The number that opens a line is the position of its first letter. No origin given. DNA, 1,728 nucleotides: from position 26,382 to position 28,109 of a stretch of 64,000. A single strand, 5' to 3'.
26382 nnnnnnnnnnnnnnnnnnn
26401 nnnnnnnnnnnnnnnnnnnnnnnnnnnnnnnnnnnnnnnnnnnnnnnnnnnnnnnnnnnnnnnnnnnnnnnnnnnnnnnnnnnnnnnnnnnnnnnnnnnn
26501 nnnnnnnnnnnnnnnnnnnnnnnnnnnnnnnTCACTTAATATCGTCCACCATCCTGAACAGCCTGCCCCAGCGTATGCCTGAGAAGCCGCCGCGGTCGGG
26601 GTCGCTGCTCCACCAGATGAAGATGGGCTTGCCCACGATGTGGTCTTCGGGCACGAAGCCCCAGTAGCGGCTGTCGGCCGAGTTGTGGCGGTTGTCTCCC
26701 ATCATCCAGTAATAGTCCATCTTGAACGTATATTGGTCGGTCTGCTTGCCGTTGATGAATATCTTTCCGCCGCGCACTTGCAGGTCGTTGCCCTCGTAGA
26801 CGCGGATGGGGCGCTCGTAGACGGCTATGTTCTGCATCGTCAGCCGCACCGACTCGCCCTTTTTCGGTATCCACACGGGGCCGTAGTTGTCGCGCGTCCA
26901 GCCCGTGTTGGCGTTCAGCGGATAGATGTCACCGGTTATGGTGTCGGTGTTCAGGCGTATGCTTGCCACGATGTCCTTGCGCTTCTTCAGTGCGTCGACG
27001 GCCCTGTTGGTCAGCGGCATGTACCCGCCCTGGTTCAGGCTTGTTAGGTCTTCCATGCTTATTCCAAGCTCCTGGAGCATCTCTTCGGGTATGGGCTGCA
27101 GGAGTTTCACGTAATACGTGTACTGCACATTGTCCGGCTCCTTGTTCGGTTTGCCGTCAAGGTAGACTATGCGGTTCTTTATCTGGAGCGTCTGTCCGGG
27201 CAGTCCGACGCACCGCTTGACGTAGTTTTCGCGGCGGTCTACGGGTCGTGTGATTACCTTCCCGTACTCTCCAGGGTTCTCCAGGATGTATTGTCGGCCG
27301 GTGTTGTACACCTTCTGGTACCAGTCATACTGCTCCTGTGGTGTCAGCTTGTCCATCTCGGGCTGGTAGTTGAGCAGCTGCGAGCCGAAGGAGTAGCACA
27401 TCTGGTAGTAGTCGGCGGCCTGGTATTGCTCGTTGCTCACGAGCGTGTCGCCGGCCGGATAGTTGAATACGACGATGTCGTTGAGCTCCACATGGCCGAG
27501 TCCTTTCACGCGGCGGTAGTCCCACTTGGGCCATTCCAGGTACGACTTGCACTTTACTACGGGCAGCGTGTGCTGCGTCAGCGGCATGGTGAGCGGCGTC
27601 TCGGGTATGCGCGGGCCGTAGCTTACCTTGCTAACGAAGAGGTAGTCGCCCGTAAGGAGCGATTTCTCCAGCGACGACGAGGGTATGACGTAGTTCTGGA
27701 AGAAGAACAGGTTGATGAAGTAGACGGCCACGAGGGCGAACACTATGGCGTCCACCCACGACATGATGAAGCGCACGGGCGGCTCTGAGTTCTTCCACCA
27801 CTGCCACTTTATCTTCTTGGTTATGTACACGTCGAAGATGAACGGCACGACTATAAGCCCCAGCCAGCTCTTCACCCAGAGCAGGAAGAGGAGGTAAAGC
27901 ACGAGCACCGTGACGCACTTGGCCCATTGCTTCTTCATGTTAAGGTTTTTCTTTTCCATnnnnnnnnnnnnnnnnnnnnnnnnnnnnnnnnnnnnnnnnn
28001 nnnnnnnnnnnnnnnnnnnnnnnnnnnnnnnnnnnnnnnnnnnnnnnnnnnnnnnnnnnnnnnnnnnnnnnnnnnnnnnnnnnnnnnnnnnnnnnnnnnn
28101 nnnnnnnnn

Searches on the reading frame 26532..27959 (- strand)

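Call 74: search_protein_families(library=ncbifam, proteins=[window:26532-27959:-], max_evalue=1e-10)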
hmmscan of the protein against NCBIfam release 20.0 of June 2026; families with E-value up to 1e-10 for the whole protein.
window:26532-27959:- (475 aa): 2 families
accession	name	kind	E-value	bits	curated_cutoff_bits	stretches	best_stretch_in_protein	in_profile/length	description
TIGR02227.1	sigpep_I_bact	equivalog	7.6e-34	116.9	47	1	368-452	79-161/162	signal peptidase I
NF008114.0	PRK10861.1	equivalog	6.7e-25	88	277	1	404-466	256-319/324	signal peptidase I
